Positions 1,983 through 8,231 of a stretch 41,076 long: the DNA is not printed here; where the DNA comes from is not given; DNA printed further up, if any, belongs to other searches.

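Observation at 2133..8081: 1982-aa fused HAD / GT2-like / GT4 / TPR / GT2 / TPR protein: a single-polypeptide glycan assembly line next to flagellar genes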

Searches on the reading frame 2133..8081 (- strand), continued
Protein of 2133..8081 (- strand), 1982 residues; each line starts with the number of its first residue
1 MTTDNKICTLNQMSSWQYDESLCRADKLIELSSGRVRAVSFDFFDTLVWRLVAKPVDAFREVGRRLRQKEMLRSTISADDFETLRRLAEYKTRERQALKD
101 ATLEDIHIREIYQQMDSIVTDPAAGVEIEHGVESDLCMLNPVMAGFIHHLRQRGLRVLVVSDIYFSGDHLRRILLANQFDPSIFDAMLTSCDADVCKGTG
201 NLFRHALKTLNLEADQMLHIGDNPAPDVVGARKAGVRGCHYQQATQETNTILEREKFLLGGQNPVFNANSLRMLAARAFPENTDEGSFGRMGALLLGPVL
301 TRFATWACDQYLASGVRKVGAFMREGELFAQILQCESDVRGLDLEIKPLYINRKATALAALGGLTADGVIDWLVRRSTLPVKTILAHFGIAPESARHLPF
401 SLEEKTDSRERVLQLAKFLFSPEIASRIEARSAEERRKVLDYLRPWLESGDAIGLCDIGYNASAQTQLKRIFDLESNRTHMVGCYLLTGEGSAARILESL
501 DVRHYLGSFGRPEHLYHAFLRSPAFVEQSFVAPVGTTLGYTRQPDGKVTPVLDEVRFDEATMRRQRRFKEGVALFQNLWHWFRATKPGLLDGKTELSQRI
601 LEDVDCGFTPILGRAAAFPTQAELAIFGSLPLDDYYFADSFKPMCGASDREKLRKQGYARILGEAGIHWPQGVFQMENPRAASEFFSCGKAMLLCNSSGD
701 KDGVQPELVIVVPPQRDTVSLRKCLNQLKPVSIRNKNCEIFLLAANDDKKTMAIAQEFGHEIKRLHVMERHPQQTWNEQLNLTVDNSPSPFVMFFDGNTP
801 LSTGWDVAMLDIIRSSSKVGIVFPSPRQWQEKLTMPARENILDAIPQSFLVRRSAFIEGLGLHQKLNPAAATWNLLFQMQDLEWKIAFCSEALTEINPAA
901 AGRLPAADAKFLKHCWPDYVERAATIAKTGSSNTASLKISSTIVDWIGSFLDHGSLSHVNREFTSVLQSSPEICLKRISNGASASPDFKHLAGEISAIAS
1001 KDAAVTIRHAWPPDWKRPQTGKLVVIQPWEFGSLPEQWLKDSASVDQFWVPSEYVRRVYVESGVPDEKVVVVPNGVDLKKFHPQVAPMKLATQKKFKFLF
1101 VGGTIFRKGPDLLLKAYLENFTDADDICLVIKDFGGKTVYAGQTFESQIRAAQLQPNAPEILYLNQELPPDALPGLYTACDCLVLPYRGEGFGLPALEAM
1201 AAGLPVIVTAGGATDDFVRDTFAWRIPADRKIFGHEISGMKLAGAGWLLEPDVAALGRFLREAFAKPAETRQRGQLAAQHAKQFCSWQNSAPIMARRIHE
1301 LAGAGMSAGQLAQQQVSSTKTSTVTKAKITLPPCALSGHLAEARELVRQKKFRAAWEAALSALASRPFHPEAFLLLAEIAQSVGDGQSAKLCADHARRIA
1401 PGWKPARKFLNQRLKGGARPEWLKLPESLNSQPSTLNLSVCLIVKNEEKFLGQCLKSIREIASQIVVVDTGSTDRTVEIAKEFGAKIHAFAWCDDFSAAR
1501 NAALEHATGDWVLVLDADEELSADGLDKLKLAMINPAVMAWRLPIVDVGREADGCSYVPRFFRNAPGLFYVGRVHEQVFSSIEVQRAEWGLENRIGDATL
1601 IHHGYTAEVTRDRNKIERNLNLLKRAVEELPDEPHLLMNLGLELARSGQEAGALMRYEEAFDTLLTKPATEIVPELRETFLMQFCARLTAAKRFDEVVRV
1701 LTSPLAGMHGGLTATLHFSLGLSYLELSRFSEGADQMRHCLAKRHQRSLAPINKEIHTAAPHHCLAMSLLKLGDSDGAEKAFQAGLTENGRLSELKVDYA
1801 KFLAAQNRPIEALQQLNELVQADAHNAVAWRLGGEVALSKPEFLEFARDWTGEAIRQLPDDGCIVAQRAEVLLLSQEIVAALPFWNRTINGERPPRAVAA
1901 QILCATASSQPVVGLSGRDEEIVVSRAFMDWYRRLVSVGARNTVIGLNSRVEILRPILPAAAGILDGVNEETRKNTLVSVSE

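Call 20: find_encoding_contigs(protein=P0059, flank=10000, max_places=1)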
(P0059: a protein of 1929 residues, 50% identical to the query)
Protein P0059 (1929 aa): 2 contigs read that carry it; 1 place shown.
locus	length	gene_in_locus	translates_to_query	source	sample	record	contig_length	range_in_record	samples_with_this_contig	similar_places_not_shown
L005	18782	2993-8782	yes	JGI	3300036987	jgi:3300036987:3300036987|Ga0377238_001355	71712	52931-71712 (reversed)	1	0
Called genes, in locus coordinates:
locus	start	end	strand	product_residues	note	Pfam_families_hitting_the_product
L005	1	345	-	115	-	?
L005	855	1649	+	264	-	PF02348:CTP_transf_3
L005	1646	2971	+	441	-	PF05159:Capsule_synth (faint)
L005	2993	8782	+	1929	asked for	PF00702:Hydrolase, PF07719:TPR_2 (faint), PF13242:Hydrolase_like (faint), PF00535:Glycos_transf_2, PF10111:Glyco_tranf_2_2 (weak), PF13641:Glyco_tranf_2_3, PF13506:Glyco_transf_21 (weak), PF00535:Glycos_transf_2, +3 more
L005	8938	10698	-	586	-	PF12708:Pect-lyase_RHGA_epim (weak)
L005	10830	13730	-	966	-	PF14307:Glyco_tran_WbsX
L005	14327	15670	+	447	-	-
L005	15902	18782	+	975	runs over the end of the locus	PF13927:Ig_3 (weak), PF07953:Toxin_R_bind_N (faint), PF13385:Laminin_G_3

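Call 21: find_encoding_contigs(protein=P0066, flank=10000, max_places=1)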
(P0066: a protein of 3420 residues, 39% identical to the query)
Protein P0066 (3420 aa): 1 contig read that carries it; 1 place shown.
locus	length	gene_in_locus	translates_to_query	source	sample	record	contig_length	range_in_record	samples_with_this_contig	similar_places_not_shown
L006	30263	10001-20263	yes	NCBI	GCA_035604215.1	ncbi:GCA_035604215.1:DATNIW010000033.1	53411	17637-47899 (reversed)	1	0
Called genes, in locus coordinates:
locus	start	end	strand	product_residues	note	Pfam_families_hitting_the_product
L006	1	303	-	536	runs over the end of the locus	PF02113:Peptidase_S13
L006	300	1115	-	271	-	PF02649:GCHY-1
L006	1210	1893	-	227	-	PF01227:GTP_cyclohydroI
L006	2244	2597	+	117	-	PF01906:YbjQ_1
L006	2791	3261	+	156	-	-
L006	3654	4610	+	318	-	PF01073:3Beta_HSD, PF01370:Epimerase, PF02719:Polysacc_synt_2, PF04321:RmlD_sub_bind (weak), PF07993:NAD_binding_4 (faint), PF13460:NAD_binding_10, PF16363:GDP_Man_Dehyd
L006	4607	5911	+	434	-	PF03721:UDPG_MGDP_dh_N, PF00984:UDPG_MGDP_dh, PF03720:UDPG_MGDP_dh_C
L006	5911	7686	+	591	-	PF13578:Methyltransf_24, PF13524:Glyco_trans_1_2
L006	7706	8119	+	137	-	-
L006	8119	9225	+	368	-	PF01041:DegT_DnrJ_EryC1, PF00155:Aminotran_1_2 (weak)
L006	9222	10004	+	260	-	PF13489:Methyltransf_23, PF05401:NodS (weak), PF03848:TehB (weak), PF13649:Methyltransf_25, PF13847:Methyltransf_31, PF08241:Methyltransf_11, PF08242:Methyltransf_12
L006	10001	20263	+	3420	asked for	PF03269:DUF268, PF13692:Glyco_trans_1_4, PF00534:Glycos_transf_1, PF00534:Glycos_transf_1, PF13692:Glyco_trans_1_4, PF20706:GT4-conflict, PF20706:GT4-conflict, PF00534:Glycos_transf_1, +13 more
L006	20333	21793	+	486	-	PF07728:AAA_5 (faint)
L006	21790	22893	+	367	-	PF27098:Rv0959_3rd (weak), PF13519:VWA_2 (weak)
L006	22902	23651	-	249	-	PF18765:Polbeta (weak), PF08780:NTase_sub_bind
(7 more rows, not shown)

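Call 42: search_solved_structures(query=A1, max_evalue=0.001)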
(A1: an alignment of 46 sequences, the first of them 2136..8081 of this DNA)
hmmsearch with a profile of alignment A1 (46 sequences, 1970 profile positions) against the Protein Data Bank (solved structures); distinct sequences matched with E-value up to 0.001: 71 (the best 60 are shown).
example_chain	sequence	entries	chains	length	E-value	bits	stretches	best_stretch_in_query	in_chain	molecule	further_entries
22ao_A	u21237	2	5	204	5.7e-42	146.3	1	1424-1618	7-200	GmaR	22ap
7msp_A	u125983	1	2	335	3.6e-29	103.8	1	1405-1649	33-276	SPbeta prophage-derived glycosyltransferase SunS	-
7msn_A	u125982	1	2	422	7.1e-29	102.9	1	1405-1649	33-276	SPbeta prophage-derived glycosyltransferase SunS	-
7msk_A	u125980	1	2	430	2.2e-23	84.6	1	1412-1666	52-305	Glyco_trans_2-like domain-containing protein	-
9h50_A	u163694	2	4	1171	1.1e-21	79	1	40-358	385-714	Bcs3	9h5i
8a0c_A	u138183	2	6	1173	1.1e-21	79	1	40-358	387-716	Bcs3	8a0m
7shg_A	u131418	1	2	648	2.7e-16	61.1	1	39-485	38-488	Ribofuranosyl transferase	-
7x9r_A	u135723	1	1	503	7.1e-12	46.5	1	1582-1653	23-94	Glycosyl transferase family 2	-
9qhb_A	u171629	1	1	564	1.1e-10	42.5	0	1748-1882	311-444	Engineered tetratricopeptide repeat protein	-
2om6_A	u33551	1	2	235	2.4e-09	38.1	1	144-254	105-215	Probable phosphoserine phosphatase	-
5i45_A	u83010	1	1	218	3.6e-09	37.5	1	1152-1222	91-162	Glycosyl transferases group 1 family protein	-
3oy2_A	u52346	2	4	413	3.8e-09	37.4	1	1160-1301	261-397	Glycosyltransferase B736L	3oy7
6kih_A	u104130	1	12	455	5.2e-09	37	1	1060-1207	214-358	Tll1590 protein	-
7qsg_A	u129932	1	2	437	8.3e-09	36.3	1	1152-1211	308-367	D-inositol 3-phosphate glycosyltransferase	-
2hoq_A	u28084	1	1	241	3.3e-08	34.3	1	168-246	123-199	Putative HAD-hydrolase PH1655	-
3u26_A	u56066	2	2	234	2.8e-06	27.9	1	120-241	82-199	PF00702 domain protein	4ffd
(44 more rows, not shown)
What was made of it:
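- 6012..7331 (-): gPRT domain (aa 251-690): PRPP-dependent glycan phosphoribosyltransferase-like. Motifs are R324-E325-G326, N352-R353-K354 and D457-I-G459-Y-N-A-S463-A-Q465. Profile hits to Bcs3 (1e-21) and 7SHG (2.7e-16) (call 42).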
